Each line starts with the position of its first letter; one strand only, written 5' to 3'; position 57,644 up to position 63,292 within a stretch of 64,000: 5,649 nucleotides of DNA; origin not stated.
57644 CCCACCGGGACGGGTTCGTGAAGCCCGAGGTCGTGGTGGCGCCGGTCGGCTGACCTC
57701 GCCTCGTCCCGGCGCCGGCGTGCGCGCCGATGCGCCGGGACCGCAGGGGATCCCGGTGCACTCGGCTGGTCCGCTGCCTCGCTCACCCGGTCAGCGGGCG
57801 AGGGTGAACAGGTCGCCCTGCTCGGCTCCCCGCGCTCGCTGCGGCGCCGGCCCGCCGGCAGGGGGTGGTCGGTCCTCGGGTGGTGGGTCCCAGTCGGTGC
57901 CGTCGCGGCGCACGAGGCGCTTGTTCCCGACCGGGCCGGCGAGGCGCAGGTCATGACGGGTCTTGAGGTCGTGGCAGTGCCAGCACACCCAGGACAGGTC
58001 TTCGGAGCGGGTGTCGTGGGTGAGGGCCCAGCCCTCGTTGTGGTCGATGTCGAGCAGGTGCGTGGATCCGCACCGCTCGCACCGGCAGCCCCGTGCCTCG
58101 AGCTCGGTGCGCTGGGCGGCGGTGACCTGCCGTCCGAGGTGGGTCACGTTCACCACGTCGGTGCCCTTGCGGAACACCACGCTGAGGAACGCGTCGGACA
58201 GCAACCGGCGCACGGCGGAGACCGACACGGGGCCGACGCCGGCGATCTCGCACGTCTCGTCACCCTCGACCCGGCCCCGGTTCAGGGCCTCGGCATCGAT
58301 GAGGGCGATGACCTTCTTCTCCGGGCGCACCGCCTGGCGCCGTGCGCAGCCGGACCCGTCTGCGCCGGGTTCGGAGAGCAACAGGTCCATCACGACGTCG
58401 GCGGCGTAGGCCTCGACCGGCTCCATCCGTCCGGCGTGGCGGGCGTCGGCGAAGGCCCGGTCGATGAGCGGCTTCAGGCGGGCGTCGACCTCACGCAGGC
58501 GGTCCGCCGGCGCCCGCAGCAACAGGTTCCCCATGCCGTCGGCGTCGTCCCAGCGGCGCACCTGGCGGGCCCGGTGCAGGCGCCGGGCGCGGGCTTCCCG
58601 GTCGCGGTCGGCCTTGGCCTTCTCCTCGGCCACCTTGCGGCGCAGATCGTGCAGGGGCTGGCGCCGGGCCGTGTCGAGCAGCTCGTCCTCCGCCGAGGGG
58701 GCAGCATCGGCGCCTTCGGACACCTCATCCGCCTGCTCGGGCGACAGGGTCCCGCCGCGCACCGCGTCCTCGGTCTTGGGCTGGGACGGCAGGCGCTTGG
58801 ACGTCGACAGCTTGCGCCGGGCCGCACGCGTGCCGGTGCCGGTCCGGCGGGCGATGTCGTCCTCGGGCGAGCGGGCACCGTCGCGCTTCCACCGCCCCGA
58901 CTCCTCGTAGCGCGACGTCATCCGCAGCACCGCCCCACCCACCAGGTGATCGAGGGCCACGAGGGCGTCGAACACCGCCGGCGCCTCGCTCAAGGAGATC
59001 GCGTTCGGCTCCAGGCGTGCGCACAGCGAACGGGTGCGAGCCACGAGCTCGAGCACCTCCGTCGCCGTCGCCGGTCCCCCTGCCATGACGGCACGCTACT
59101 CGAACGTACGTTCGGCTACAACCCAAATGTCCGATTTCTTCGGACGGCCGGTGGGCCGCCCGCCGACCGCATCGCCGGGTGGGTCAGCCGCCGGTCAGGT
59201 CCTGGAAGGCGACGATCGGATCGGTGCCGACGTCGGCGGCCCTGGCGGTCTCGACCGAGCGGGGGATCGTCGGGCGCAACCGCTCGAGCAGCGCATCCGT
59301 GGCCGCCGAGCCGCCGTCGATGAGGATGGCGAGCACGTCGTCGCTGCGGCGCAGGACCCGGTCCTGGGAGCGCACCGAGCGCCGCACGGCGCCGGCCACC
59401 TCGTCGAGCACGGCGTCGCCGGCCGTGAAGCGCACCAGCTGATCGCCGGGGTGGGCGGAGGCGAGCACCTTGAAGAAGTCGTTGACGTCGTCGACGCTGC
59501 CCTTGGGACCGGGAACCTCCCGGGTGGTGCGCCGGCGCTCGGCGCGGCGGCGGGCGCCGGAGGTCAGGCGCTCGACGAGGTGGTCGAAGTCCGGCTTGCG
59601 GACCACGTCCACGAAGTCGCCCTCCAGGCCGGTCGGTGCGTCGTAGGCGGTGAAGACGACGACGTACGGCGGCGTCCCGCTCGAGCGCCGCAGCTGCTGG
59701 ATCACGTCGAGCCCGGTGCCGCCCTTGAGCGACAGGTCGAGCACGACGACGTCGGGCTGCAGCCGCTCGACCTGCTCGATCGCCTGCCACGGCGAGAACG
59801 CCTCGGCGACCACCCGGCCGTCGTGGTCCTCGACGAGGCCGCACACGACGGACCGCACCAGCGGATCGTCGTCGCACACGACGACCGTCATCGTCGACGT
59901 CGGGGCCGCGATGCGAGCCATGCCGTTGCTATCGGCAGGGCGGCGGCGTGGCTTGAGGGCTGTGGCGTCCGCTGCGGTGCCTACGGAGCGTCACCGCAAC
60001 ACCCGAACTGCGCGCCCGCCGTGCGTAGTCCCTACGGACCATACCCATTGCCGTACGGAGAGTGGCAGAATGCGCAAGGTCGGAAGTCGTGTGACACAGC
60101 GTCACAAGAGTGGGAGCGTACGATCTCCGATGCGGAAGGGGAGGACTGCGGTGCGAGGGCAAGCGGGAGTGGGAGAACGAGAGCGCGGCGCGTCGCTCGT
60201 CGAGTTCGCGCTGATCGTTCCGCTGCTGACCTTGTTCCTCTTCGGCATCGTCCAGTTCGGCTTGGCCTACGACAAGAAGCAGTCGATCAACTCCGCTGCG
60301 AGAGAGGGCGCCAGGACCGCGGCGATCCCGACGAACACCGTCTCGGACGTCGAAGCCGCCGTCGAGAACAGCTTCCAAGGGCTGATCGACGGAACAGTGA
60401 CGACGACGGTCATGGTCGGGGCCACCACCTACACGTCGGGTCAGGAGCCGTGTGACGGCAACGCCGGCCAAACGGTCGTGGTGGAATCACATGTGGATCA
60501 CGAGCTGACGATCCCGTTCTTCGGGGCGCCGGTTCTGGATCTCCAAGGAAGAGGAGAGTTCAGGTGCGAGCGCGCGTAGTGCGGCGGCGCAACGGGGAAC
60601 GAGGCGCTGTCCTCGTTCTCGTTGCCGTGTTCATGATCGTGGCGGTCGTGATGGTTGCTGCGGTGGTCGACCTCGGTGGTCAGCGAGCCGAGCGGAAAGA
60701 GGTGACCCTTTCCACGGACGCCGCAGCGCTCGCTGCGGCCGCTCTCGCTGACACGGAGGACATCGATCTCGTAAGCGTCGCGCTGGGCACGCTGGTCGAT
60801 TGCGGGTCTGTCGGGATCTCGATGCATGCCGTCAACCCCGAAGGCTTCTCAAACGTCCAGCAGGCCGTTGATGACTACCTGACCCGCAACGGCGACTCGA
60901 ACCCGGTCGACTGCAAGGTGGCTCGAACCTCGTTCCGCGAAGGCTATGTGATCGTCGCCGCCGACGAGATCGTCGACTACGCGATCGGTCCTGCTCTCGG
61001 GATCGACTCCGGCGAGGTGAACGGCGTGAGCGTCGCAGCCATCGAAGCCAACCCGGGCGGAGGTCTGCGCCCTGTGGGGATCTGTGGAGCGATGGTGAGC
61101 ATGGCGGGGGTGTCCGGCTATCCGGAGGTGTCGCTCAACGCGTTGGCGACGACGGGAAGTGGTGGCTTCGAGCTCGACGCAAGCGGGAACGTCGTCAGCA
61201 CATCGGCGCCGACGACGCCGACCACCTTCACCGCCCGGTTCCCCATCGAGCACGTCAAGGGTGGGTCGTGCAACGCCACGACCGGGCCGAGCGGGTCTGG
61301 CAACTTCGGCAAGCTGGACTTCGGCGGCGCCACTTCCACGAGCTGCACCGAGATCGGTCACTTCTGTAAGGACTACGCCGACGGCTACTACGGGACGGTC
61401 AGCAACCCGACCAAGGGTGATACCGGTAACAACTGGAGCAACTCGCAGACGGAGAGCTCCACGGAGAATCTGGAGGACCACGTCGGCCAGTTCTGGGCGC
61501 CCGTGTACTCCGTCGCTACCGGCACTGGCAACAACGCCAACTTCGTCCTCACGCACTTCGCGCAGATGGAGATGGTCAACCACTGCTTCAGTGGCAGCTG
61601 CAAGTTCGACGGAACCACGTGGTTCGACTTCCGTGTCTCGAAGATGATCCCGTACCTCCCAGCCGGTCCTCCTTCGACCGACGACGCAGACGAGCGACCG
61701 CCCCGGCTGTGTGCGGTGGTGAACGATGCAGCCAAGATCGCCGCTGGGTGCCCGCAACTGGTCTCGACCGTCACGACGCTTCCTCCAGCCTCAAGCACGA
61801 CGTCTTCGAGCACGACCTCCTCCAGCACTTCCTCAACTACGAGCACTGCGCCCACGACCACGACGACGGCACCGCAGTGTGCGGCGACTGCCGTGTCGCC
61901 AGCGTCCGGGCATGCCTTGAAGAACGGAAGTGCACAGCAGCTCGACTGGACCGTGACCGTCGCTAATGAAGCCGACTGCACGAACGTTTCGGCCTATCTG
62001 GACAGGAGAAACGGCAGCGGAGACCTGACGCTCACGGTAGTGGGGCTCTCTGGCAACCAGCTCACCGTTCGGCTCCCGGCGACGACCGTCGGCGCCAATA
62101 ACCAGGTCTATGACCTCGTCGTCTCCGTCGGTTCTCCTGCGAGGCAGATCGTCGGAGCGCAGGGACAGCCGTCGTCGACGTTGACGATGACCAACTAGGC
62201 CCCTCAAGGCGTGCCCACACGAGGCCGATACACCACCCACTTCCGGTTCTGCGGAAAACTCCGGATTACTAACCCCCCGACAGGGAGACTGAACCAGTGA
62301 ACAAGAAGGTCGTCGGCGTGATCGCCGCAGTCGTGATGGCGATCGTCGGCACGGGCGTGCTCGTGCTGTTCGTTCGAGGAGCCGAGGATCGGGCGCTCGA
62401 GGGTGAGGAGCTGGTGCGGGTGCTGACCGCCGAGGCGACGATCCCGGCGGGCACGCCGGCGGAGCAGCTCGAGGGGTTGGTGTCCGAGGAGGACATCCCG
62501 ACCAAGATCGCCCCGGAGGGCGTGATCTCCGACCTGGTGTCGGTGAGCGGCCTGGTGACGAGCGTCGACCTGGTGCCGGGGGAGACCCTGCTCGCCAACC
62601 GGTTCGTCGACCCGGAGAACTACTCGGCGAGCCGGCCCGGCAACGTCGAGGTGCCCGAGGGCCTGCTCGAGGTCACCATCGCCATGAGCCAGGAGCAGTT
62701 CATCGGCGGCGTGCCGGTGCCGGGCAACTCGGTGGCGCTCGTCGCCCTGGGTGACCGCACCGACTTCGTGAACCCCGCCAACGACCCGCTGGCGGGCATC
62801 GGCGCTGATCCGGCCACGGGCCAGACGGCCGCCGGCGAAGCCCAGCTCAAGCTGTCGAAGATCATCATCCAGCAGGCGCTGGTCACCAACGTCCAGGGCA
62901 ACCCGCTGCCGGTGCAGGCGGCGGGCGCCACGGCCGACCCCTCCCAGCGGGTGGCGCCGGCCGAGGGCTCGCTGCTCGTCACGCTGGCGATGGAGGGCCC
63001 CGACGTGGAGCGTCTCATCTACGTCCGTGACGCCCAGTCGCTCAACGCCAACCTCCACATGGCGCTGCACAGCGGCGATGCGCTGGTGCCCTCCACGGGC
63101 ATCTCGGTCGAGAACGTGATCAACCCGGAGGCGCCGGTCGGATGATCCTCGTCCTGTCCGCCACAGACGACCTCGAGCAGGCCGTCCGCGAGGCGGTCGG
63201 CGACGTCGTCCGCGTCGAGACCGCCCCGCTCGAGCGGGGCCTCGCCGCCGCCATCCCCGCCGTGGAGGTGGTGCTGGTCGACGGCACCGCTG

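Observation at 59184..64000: Candidate WhiG/c-di-GMP-controlled Tad pilus regulon: twin sigma-28 promoters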

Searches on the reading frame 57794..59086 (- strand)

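Call 7: search_protein_families(library=pfam, proteins=[window:57794-59086:-], max_evalue=0.01)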
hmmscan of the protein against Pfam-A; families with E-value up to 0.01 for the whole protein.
window:57794-59086:- (431 aa): 1 family
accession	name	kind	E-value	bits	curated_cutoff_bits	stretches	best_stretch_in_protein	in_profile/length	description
PF02720.22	DUF222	-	1.4e-12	48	24.4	1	55-332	20-305/306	Domain of unknown function (DUF222)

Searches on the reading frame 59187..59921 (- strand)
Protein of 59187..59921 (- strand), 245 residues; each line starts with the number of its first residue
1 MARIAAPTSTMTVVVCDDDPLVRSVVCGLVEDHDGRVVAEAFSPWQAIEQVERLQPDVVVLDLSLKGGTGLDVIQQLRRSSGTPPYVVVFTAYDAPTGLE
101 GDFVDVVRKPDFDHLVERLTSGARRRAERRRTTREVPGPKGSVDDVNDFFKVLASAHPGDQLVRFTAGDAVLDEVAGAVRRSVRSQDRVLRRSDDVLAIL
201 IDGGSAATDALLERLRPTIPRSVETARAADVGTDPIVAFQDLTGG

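Call 7: search_protein_families(library=pfam, proteins=[window:59187-59921:-], max_evalue=0.01)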
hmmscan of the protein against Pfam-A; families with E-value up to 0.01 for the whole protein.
window:59187-59921:- (245 aa): 2 families
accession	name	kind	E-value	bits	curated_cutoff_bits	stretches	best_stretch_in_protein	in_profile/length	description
PF00072.30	Response_reg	-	2.4e-16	60.3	30.2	1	13-119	1-110/111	Response regulator receiver domain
PF00990.26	GGDEF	-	0.00023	21.4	23.8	1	167-219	54-107/161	Diguanylate cyclase, GGDEF domain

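Call 8: search_protein_families(library=ncbifam, proteins=[window:59187-59921:-], max_evalue=0.001)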
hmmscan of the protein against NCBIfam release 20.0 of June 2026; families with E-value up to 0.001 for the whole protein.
window:59187-59921:- (245 aa): 57 families (the best 25 are shown)
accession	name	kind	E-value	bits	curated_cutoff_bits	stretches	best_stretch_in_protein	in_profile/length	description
NF007935.0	PRK10651.1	equivalog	1.2e-14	54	250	1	9-107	5-99/216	two-component system response regulator NarL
NF007708.0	PRK10403.1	equivalog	1.5e-14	53.9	343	1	10-97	6-93/215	nitrate/nitrite response regulator protein NarP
NF040689.1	MtrAB_MtrA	equivalog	9.7e-12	44.7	300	1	13-131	1-121/219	MtrAB system response regulator MtrA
NF008677.0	PRK11697.1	equivalog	9.8e-12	44.7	246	1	11-110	2-102/238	two-component system response regulator BtsR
NF001965.0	PRK00742.1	subfamily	1.3e-10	41.1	293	1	10-92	3-84/357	chemotaxis-specific protein-glutamate methyltransferase CheB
NF007419.0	PRK09958.1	equivalog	1.9e-10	40.7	251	1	11-82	1-72/204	acid-sensing system DNA-binding response regulator EvgA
NF047785.1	respo_reg_MadR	equivalog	3.9e-10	39.4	300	1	12-92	2-86/209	MadR family response regulator transcription factor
NF045505.1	RR_RssB_Pseudo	equivalog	1.4e-09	37.5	700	1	9-119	4-108/394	two-component system response regulator RssB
TIGR02154.1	PhoB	equivalog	1.7e-09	37.3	296.2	1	11-131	3-128/226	phosphate regulon transcriptional regulator PhoB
NF041733.1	resp_reg_CseB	equivalog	1.5e-08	34.4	350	1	12-227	2-220/228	two-component system response regulator CseB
NF009206.0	PRK12555.1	subfamily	1.6e-08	33.9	342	1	11-92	1-81/340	chemotaxis-specific protein-glutamate methyltransferase CheB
NF007546.0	PRK10161.1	equivalog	2.1e-08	34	471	1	13-125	5-122/229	phosphate response regulator transcription factor PhoB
NF040534.1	resp_reg_YycF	equivalog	3.7e-08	32.9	340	1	13-132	3-124/231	response regulator YycF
NF011896.0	PRK15369.1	equivalog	7.4e-08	32.2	242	1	11-93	4-86/211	two component system response regulator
NF006623.1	PRK09191.1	subfamily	1.3e-07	31.7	240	1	10-119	137-247/258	PhyR family response regulator anti-anti-sigma factor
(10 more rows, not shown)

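Call 55: find_homologous_proteins(query=window:59187-59921:-, max_evalue=1e-10)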
Query window:59187-59921:- (245 aa): 16 proteins with E <= 1e-10 among 6181 candidates. Only proteins of 134 to 429 residues were searched: fused or split forms outside these lengths cannot appear, so this answer is no evidence that the protein stands alone or is whole; lengths 'longer' or 'shorter' looks for them.
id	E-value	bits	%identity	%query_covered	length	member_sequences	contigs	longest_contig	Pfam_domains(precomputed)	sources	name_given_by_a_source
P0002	3.3e-152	522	100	100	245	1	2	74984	PF00072.31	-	-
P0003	2.8e-115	402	80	100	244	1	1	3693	PF00072.31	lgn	-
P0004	4.0e-83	296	61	100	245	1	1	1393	PF00072.31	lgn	-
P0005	8.5e-64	233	53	96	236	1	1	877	PF00072.31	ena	-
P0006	5.4e-53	198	49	99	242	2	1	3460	PF00072.31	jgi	-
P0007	3.8e-50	188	51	96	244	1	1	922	PF00072.31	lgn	-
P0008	1.2e-48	183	49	96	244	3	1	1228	PF00072.31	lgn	-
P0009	3.4e-48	182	49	95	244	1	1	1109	PF00072.31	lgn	-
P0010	5.1e-48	181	46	90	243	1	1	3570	PF00072.31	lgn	-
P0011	4.7e-47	178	45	90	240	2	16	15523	PF00072.31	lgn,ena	-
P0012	1.3e-46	177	47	95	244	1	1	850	PF00072.31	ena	-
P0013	2.7e-44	169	43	95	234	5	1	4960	PF00072.31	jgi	jgi:CheY-like chemotaxis protein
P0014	1.6e-43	167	45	95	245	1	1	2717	PF00072.31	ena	-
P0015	1.4e-23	101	39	82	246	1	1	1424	PF00072.31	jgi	jgi:CheY-like chemotaxis protein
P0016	1.1e-16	79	33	84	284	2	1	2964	PF00072.31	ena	-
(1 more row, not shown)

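Call 61: predict_structure(alignment_id=A1)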
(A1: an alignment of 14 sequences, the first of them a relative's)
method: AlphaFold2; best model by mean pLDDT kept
length: 245 residues; sequences in the alignment: 14
mean_pLDDT: 86.4   pTM: 0.50
mean pLDDT of the five models: 86.4, 85.0, 84.8, 84.2, 83.3
residues with pLDDT >= 90: 172; 70-90: 40; 50-70: 11; < 50: 22
segments of 3 or more residues with pLDDT < 50: 1-7, 127-141
pLDDT, mean of each block of 10 residues (from residue 1): 49 95 93 93 96 95 94 93 91 84 90 92 57 42 73 92 94 94 91 94 92 95 94 93 83
secondary structure, 60 per line:
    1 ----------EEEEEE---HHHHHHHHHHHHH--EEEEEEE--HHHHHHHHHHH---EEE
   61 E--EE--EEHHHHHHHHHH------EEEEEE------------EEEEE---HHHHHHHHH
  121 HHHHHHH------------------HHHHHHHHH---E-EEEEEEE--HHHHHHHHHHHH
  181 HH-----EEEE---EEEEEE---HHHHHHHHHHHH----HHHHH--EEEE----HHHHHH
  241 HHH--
elements in order: E11-16 H20-32 E35-41 H44-54 E58-61 H70-79 E86-91 E104-108 H112-127 H146-154 E160-166 H169-182 E188-191 E195-200 H204-215 H220-224 E227-230 H235-243

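Call 64: fold_search(model_id=the predicted structure, library=pdb)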
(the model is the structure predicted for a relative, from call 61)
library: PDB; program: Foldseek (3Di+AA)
matches with E <= 10: 500; with E <= 0.001: 437
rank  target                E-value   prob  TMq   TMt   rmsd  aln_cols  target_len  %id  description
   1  3i5a                  1.3e-08  1.00  0.41  0.32  25.4       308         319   18  Crystal structure of full-length WpsR from Pseudomonas syringae (released 2009-08-18)
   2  3bre_A                2.7e-08  1.00  0.41  0.32  24.6       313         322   18  Crystal Structure of P.aeruginosa PA3702 (released 2008-04-01)
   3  6zxm_A                6.6e-08  1.00  0.42  0.36  14.4       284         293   19  Diguanylate cyclase DgcR in complex with c-di-GMP (released 2021-03-31)
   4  3bre_B                1.1e-07  1.00  0.40  0.31  25.0       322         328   19  Crystal Structure of P.aeruginosa PA3702 (released 2008-04-01)
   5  6zxb_A                1.6e-07  1.00  0.41  0.35  15.6       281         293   18  Diguanylate cyclase DgcR (I-site mutant) in native state (released 2021-03-31)
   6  3t8y_A                2.4e-07  1.00  0.41  0.72   2.9       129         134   22  Crystal structure of the response regulator domain of Thermotoga maritima CheB (released 2011-09-14)
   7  2n9u_MODEL_1_A        7.1e-07  1.00  0.41  0.74   5.1       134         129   22  Solution NMR structure of Erythrobacter litoralis PhyR response regulator REC domain (released 2016-09-07)
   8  1zh2_A                7.5e-07  1.00  0.43  0.84   2.1       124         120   26  Crystal Structure Of The Calcium-Bound Receiver Domain Of Kdp Potassium Transport System Response Regulator KdpE (released 2005-12-13)
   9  3t8y_B                7.5e-07  1.00  0.41  0.70   2.9       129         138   22  Crystal structure of the response regulator domain of Thermotoga maritima CheB (released 2011-09-14)
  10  3eul_A                1.0e-06  1.00  0.42  0.79   2.4       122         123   28  Structure of the signal receiver domain of the putative response regulator NarL from Mycobacterium tuberculosis (released 2008-11-11)
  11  3eul_C                1.1e-06  1.00  0.42  0.81   2.4       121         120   27  Structure of the signal receiver domain of the putative response regulator NarL from Mycobacterium tuberculosis (released 2008-11-11)
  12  3eul_B                1.2e-06  1.00  0.42  0.79   2.5       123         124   28  Structure of the signal receiver domain of the putative response regulator NarL from Mycobacterium tuberculosis (released 2008-11-11)
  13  8fk2_A                1.3e-06  1.00  0.43  0.83   2.2       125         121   23  The N-terminal VicR from Streptococcus mutans (released 2023-10-25)
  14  4ldz_B                1.8e-06  1.00  0.41  0.52   3.5       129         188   21  Crystal structure of the full-length response regulator DesR in the active state (released 2014-07-16)
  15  4le0_A                1.8e-06  1.00  0.40  0.71   3.5       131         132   20  Crystal structure of the receiver domain of DesR in complex with beryllofluoride and magnesium (released 2014-07-16)
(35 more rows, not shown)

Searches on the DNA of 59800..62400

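Call 69: search_rna_families(source=window, start=59800, end=62400, threshold=evalue, max_evalue=1)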
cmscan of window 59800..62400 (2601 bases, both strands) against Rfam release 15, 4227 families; matches with E-value up to 1: 0.
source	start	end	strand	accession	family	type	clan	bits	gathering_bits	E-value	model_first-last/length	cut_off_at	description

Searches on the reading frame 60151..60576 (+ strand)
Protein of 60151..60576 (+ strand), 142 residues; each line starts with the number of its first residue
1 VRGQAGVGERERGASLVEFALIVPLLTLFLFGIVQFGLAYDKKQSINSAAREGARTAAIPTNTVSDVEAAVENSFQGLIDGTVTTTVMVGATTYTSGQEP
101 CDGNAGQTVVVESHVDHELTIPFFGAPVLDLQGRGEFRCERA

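Call 7: search_protein_families(library=pfam, proteins=[window:60151-60576:+], max_evalue=0.01)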
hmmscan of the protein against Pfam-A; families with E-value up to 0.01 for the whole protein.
window:60151-60576:+ (142 aa): 1 family
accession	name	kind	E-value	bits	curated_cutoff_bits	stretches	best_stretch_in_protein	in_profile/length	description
PF07811.17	TadE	-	3e-17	62.9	22.9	1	13-55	1-43/43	TadE-like protein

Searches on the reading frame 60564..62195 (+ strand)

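Call 7: search_protein_families(library=pfam, proteins=[window:60564-62195:+], max_evalue=0.01)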
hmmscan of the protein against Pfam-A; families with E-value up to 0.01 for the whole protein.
window:60564-62195:+ (544 aa): 1 family
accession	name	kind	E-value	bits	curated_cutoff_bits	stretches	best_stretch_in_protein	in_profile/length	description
PF13400.11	Tad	-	6.3e-06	26.8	22.3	1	14-60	1-46/47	Putative Flp pilus-assembly TadE/G-like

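Call 8: search_protein_families(library=ncbifam, proteins=[window:60564-62195:+], max_evalue=0.001)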
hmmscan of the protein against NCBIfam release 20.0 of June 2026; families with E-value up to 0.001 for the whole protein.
window:60564-62195:+ (544 aa): 0 families

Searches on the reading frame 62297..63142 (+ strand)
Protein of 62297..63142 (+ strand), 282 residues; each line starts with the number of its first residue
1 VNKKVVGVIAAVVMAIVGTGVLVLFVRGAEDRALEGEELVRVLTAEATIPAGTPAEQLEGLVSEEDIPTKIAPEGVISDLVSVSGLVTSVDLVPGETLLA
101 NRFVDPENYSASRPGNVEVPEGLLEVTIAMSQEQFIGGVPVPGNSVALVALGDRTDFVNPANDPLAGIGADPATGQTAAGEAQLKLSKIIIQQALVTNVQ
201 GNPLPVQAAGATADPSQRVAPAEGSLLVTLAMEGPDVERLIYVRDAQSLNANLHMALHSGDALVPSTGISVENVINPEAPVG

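Call 7: search_protein_families(library=pfam, proteins=[window:62297-63142:+], max_evalue=0.01)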
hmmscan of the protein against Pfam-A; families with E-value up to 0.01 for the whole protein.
window:62297-63142:+ (282 aa): 2 families
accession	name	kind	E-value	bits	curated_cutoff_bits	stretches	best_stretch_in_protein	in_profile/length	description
PF16976.10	RcpC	-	2.6e-05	24.5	28.8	1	119-249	7-109/114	Flp pilus assembly protein RcpC/CpaB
PF08666.17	SAF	-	0.0063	17.5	21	0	40-103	1-62/63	SAF domain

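Call 8: search_protein_families(library=ncbifam, proteins=[window:62297-63142:+], max_evalue=0.001)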
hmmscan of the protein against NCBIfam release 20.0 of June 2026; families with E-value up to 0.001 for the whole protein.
window:62297-63142:+ (282 aa): 1 family
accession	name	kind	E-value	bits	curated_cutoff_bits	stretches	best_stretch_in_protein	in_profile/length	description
TIGR03177.1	pilus_cpaB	equivalog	1.4e-06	27.7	71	1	11-259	3-214/262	Flp pilus assembly protein CpaB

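Call 48: find_related_loci(query=window:62297-63142:+, collection=genome_contigs, flank=3000)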
Query window:62297-63142:+ (282 aa) in genome_contigs; peptide patterns used: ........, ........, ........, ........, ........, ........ (x = any residue, [..] = any of these).
126 stretches matched a pattern; 22 encode a relative of the query (tblastn E <= 1e-3); 22 distinct loci.
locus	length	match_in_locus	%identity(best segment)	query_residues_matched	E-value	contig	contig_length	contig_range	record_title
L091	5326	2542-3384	82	1-282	2e-147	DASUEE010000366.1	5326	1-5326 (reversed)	MAG TPA_asm: Acidimicrobiales bacterium isolate SMAG_U1344 k141_980361, whole genome shotgun sequence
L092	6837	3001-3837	81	1-282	5e-142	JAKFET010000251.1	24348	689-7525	MAG: Acidimicrobiaceae bacterium isolate LC080 contig-124_1794, whole genome shotgun sequence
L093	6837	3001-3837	81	1-282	4e-139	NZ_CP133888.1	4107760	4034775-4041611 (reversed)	Salinilacustrithrix flava strain EGI L10123 chromosome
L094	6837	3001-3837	81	1-282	4e-139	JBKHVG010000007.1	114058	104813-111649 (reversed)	MAG: Acidimicrobiia bacterium isolate B_bin_1_strict NODE_7_length_114058_cov_7.685534, whole genome shotgun sequence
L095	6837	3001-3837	80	1-282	2e-132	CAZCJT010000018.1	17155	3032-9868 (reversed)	MAG TPA_asm: uncultured Acidimicrobiaceae bacterium isolate SRP062349_co6_4 genome assembly, contig: NODE_2282_length_17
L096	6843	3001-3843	75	1-282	3e-121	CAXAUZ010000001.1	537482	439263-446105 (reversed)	MAG TPA_asm: uncultured Acidimicrobiaceae bacterium isolate ERR2752157_binner123_Refined_19 genome assembly, contig: ERZ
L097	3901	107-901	74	13-282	4e-122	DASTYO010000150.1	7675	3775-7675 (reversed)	MAG TPA_asm: Acidimicrobiales bacterium isolate SMAG_U2444 k141_895421, whole genome shotgun sequence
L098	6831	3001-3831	72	1-282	3e-121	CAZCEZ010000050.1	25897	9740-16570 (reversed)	MAG TPA_asm: uncultured Acidimicrobiaceae bacterium isolate SRP321284_co1_123 genome assembly, contig: NODE_2172_length_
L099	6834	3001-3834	68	1-282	5e-118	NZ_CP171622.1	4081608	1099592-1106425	Actinospongicola halichondriae strain Hal317 chromosome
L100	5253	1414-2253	67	1-282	8e-114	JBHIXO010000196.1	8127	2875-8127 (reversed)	MAG: Acidimicrobiales bacterium isolate MAG52 WDNA05_bin.34.orig_196, whole genome shotgun sequence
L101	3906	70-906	65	1-282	9e-112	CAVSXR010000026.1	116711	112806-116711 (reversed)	MAG: uncultured Acidimicrobiaceae bacterium isolate MFD05684.bin.2.36 genome assembly, contig: contig_30769, whole genom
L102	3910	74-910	65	1-282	6e-111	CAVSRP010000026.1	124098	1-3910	MAG: uncultured Acidimicrobiaceae bacterium isolate MFD05684.bin.1.168 genome assembly, contig: contig_45701, whole geno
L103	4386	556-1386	69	1-282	6e-110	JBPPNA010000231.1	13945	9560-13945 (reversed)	MAG: Acidimicrobiales bacterium isolate BIOS2019_out_021 k131_523752, whole genome shotgun sequence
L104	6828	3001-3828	68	1-282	5e-110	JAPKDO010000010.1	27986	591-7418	MAG: Acidimicrobiales bacterium isolate ANT-92 NODE_980_length_27986_cov_4.914897, whole genome shotgun sequence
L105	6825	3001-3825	66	1-282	2e-101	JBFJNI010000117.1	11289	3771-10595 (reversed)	MAG: Acidimicrobiales bacterium isolate Mix_sand17.2022.03.Z.50 k141_474528_length_11289_cov_16.4325, whole genome shotg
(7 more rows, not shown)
